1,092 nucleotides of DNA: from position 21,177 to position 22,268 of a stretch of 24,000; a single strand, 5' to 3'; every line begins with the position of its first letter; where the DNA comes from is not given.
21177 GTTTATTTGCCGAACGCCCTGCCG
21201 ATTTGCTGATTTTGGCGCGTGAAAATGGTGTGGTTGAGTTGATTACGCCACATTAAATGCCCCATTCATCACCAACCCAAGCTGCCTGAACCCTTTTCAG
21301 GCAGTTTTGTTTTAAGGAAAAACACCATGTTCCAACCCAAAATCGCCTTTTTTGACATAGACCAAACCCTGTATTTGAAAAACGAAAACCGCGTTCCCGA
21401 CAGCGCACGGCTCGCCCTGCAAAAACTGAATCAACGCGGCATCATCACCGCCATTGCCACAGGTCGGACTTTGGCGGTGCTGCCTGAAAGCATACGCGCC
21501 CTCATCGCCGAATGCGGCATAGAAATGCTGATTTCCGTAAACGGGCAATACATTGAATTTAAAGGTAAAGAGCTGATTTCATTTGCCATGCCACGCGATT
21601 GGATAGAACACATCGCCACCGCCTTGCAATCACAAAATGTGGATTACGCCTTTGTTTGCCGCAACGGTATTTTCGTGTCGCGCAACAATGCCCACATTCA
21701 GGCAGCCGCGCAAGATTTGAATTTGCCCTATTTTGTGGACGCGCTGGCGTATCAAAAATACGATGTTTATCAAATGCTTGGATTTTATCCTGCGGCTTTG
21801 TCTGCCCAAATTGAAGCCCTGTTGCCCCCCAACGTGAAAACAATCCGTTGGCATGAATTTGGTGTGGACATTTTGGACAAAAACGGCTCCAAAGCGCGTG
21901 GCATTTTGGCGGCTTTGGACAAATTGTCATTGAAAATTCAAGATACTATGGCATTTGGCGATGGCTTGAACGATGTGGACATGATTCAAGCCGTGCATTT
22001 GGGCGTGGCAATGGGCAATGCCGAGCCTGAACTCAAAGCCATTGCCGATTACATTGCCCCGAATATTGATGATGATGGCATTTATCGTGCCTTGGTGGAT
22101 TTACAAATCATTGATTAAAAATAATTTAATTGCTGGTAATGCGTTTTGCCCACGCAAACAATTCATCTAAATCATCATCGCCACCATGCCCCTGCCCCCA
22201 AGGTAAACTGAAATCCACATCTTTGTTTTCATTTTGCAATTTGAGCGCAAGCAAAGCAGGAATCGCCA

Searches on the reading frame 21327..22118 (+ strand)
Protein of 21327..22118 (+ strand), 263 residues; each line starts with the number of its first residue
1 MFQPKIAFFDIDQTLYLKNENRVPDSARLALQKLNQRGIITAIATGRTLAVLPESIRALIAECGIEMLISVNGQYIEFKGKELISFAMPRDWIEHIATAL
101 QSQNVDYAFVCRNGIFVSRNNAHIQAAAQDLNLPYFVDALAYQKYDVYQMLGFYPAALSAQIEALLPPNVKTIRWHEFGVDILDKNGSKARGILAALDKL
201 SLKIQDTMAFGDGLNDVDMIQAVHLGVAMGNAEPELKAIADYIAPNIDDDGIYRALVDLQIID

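Call 11: search_protein_families(library=pfam, proteins=[window:21327-22118:+], max_evalue=0.00001)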
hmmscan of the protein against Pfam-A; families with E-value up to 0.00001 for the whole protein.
window:21327-22118:+ (263 aa): 3 families
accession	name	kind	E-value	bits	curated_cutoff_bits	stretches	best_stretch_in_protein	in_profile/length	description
PF08282.18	Hydrolase_3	-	2.5e-50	172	20.9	1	8-256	2-255/255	haloacid dehalogenase-like hydrolase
PF05116.19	S6PP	-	4.5e-11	43.2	20.3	1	6-237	4-215/247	Sucrose-6F-phosphate phosphohydrolase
PF00702.32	Hydrolase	-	5.8e-10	40.3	26.4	1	5-223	2-190/191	haloacid dehalogenase-like hydrolase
